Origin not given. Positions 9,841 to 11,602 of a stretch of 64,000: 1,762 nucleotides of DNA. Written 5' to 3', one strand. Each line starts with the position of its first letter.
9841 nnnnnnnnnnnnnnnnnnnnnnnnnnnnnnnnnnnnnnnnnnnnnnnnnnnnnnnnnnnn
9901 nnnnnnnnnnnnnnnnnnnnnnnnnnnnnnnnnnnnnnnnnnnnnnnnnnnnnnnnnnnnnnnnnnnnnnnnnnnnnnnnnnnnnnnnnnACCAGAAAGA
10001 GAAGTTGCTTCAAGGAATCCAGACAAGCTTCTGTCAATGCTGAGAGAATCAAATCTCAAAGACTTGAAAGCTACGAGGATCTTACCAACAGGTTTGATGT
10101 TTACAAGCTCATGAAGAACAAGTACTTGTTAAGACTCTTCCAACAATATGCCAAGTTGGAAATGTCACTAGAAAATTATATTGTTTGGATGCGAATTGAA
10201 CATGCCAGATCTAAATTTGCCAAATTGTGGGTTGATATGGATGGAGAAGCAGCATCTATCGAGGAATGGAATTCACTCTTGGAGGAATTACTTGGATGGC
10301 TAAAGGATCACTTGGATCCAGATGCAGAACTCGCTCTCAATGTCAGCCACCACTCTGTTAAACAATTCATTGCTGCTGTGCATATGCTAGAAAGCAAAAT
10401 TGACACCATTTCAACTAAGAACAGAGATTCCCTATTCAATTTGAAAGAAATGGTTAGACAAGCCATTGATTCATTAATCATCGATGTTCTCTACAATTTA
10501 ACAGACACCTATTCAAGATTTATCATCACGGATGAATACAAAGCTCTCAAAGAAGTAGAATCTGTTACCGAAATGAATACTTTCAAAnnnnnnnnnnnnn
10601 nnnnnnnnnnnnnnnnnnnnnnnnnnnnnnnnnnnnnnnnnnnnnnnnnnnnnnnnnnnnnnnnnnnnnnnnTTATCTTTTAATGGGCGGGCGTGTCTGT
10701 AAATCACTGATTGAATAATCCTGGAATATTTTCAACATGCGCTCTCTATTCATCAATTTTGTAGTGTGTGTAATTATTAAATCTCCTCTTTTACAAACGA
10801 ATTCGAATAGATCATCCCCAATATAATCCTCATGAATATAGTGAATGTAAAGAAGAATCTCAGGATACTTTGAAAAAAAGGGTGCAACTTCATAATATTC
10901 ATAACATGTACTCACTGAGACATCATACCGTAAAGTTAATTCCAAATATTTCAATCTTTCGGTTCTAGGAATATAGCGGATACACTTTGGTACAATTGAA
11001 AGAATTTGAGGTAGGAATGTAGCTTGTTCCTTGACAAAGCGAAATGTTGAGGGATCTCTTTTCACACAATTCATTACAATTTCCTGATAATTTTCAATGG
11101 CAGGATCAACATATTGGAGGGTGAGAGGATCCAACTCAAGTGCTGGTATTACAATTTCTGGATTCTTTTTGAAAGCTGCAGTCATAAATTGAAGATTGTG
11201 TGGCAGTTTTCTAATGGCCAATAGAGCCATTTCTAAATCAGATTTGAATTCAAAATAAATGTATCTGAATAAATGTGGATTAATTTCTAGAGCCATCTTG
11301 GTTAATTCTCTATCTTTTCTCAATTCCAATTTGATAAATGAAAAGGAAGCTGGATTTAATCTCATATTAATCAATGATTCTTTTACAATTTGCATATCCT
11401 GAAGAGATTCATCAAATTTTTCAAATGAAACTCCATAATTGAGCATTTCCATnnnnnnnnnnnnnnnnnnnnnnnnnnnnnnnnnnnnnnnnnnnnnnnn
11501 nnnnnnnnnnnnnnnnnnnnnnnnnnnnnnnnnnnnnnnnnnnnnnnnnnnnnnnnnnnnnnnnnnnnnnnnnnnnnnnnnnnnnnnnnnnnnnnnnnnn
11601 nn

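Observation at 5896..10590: Single ORF fusing EGF-repeat ectodomain, GPS motif, 7TM core and a C-terminal RGS domain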

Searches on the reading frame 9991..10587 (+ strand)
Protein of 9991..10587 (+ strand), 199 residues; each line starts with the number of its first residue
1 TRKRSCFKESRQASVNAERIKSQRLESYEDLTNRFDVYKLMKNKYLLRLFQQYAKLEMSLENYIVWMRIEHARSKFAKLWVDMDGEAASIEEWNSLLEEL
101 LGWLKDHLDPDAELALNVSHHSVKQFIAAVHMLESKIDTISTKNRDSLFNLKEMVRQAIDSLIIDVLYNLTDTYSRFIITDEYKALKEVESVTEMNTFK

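Call 7: search_protein_families(library=pfam, proteins=[window:9991-10587:+], max_evalue=10)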
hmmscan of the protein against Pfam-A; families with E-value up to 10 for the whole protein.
seq(199 aa): 5 families
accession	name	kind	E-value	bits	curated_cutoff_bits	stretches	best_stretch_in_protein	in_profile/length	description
PF00615.24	RGS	-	0.00022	22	23.9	1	38-183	3-114/117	Regulator of G protein signaling domain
PF16804.11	DUF5071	-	0.0035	18.1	27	1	88-131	18-61/119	Domain of unknown function (DUF5071)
PF05003.17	DUF668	-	0.014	16.2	24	1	72-104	48-80/89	Protein of unknown function (DUF668)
PF11172.13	DUF2959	-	0.041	14.5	26.8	1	87-165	85-161/190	Protein of unknown function (DUF2959)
PF10587.14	EF-1_beta_acid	-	0.49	11.2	25.7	1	17-29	13-25/28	Eukaryotic elongation factor 1 beta central acidic region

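Call 25: search_solved_structures(query=window:9991-10587:+, max_evalue=10, show_alignments=2)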
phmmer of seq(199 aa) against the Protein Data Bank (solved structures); distinct sequences matched with E-value up to 10: 6.
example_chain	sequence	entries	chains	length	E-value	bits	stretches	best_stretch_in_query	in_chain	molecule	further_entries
2crp_A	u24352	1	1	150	0.093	16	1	20-73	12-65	Regulator of G-protein signaling 5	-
2oj4_A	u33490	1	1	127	0.17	15.1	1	37-73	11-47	Regulator of G-protein signaling 3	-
4igu_A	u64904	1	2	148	0.2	14.9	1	34-77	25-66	CG5036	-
3m9h_A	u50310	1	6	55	0.82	12.9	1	121-158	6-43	Proteasome-associated ATPase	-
2qez_A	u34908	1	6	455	1.2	12.4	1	89-141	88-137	Ethanolamine ammonia-lyase heavy chain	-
9dfg_A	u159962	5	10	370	1.9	11.7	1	119-189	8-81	PrnB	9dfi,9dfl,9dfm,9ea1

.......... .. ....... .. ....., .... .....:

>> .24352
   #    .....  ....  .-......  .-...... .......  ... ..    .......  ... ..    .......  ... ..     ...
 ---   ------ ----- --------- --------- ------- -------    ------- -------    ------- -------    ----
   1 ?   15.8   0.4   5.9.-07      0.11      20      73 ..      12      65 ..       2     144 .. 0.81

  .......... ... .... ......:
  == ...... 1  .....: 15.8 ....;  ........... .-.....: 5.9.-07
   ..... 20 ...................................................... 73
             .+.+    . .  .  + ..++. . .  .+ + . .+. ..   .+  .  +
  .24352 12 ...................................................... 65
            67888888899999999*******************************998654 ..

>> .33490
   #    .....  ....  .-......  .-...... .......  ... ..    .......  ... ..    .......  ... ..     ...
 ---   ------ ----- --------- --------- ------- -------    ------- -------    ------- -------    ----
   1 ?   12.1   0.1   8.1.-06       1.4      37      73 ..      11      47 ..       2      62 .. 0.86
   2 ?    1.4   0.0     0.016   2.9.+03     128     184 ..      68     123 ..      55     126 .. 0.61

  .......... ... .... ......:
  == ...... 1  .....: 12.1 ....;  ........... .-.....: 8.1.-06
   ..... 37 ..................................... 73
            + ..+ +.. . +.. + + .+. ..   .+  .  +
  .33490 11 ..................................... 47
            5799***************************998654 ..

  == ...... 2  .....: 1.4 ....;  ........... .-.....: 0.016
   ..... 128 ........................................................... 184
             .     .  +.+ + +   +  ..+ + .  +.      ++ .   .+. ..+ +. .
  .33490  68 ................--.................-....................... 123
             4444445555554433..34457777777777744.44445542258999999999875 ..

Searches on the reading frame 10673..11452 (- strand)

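Call 27: search_protein_families(library=pfam, proteins=[window:10673-11452:-], max_evalue=0.001)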
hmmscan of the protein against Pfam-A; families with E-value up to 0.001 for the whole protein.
window:10673-11452:- (259 aa): 1 family
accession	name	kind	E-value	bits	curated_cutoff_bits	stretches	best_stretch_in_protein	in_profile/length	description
PF13475.11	DUF4116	-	4.6e-22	77.7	24.9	3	97-142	1-46/49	Domain of unknown function (DUF4116)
